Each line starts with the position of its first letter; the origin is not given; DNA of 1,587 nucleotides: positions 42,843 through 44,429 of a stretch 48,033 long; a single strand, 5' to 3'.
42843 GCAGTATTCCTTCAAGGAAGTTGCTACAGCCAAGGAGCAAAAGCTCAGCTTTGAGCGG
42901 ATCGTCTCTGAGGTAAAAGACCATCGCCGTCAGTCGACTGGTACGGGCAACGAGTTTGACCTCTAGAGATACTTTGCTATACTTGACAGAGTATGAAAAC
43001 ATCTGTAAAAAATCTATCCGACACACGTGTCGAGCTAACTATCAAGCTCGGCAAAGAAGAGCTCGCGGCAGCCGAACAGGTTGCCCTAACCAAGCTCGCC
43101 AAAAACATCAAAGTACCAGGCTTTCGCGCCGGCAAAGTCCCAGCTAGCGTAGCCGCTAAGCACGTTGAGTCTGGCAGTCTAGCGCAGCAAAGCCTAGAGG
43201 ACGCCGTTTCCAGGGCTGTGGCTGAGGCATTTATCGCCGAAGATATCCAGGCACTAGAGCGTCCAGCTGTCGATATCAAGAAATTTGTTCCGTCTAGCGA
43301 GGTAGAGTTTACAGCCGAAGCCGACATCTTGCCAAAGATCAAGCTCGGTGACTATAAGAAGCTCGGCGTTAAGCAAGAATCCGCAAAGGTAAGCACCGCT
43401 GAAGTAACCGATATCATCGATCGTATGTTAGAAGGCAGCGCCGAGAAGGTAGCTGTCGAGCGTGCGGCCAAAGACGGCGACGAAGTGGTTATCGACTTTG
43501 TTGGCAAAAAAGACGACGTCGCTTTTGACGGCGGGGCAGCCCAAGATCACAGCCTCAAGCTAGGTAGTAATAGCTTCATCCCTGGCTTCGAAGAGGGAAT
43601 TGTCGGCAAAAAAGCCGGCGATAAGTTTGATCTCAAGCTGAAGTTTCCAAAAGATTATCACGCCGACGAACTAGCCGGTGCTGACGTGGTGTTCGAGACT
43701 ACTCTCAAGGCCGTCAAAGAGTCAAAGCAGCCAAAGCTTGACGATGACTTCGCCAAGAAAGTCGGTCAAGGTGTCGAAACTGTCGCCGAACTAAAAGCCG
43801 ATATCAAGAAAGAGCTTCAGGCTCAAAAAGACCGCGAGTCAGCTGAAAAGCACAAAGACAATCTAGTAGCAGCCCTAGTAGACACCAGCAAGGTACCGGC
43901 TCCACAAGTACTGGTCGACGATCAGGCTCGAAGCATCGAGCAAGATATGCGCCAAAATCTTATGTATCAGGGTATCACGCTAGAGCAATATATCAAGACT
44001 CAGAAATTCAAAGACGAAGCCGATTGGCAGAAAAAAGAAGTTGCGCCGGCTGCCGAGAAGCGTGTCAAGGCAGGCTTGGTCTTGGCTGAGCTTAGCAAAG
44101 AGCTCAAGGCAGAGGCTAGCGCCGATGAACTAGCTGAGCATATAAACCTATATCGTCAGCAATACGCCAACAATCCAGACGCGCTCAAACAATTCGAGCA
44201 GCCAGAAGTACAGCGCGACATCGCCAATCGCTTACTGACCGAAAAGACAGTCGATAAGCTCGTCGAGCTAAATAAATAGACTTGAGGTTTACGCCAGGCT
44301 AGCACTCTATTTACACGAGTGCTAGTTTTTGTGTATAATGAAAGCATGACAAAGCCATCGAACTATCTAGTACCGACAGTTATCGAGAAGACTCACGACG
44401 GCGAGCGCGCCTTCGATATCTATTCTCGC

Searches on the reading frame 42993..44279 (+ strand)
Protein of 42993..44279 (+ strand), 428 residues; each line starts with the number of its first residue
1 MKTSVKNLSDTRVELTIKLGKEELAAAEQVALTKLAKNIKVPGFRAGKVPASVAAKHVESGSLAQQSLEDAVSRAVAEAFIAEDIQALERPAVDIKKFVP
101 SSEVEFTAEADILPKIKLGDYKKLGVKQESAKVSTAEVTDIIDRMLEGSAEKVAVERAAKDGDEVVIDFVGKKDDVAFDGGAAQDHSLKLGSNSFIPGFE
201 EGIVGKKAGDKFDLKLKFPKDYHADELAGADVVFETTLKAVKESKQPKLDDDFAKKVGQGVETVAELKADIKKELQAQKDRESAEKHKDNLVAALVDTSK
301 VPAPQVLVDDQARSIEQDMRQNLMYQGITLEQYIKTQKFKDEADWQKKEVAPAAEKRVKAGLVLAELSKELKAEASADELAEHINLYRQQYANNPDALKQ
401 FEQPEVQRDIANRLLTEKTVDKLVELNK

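Call 12: search_protein_families(library=ncbifam, proteins=[window:42993-44279:+], max_evalue=1e-10)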
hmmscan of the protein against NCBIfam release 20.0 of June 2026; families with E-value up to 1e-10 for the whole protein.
window:42993-44279:+ (428 aa): 1 family
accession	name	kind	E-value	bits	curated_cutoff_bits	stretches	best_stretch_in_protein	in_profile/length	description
TIGR00115.1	tig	equivalog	3.4e-113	378.6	180.2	1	12-423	2-409/410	trigger factor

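Call 13: find_related_loci(query=window:42993-44279:+, collection=genome_contigs, flank=6000)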
Query window:42993-44279:+ (428 aa) in genome_contigs; peptide patterns used: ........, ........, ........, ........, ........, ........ (x = any residue, [..] = any of these).
388 stretches matched a pattern; 328 encode a relative of the query (tblastn E <= 1e-3); the best 80 are kept; 80 distinct loci.
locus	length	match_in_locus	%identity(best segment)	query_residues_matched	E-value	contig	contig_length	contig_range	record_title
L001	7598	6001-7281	75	1-427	0e+0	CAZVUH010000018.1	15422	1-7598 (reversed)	MAG TPA_asm: uncultured Candidatus Saccharibacteria bacterium isolate SRP193066_co1_97 genome assembly, contig: NODE_359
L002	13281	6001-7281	71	1-427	0e+0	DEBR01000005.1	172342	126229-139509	MAG TPA_asm: Candidatus Saccharibacteria bacterium UBA2951 UBA2951_contig_41, whole genome shotgun sequence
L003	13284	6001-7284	71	1-428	0e+0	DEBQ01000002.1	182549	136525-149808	MAG TPA_asm: Candidatus Saccharibacteria bacterium UBA2952 UBA2952_contig_44, whole genome shotgun sequence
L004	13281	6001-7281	70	1-427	0e+0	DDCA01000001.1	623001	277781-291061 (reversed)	MAG TPA_asm: Candidatus Saccharibacteria bacterium UBA2018 UBA2018_contig_28, whole genome shotgun sequence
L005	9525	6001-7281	70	1-427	0e+0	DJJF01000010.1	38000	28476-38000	MAG TPA_asm: Candidatus Saccharibacteria bacterium UBA6575 UBA6575_contig_570, whole genome shotgun sequence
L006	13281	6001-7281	69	1-427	0e+0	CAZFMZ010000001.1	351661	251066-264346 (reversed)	MAG TPA_asm: uncultured Candidatus Saccharibacteria bacterium isolate SRP118108_co1_39 genome assembly, contig: NODE_3_l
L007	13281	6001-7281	70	1-427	0e+0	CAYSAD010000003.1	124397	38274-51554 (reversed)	MAG TPA_asm: uncultured Candidatus Saccharibacteria bacterium isolate SRP193066_co1_132 genome assembly, contig: NODE_19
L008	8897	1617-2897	69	1-427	0e+0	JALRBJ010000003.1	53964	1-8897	MAG: Candidatus Saccharimonadia bacterium isolate HM.28 NODE_3_length_53964_cov_5.044723, whole genome shotgun sequence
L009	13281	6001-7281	68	1-427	0e+0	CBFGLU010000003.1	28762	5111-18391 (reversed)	MAG TPA_asm: uncultured bacterium isolate SRR28044139_metabat2_20 genome assembly, contig: ERZ27254127.81, whole genome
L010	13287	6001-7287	69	1-427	0e+0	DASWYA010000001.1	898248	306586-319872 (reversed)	MAG TPA_asm: Candidatus Saccharimonadales bacterium isolate SMAG_U3699 k141_583944, whole genome shotgun sequence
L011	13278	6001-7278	69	1-427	0e+0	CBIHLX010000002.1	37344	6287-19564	MAG TPA_asm: uncultured bacterium isolate SRR17255031_binner123_Refined_24 genome assembly, contig: ERZ27337142.86, whol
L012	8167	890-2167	68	1-427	0e+0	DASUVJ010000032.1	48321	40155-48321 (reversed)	MAG TPA_asm: Candidatus Saccharimonadales bacterium isolate SMAG_U1812 k141_1146266, whole genome shotgun sequence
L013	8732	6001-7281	67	1-427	0e+0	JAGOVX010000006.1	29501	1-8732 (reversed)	Candidatus Saccharibacteria bacterium isolate Gw_Eff_bin_94 Gw_Eff_2955_length_29501_cov_4.029686, whole genome shotgun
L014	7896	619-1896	67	1-427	0e+0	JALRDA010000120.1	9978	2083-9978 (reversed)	MAG: Candidatus Saccharimonadia bacterium isolate JJ.18 JJ_1138957, whole genome shotgun sequence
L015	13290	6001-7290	66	1-428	0e+0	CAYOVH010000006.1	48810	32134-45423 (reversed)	MAG TPA_asm: uncultured Candidatus Saccharibacteria bacterium isolate SRP344714_co1_253 genome assembly, contig: NODE_15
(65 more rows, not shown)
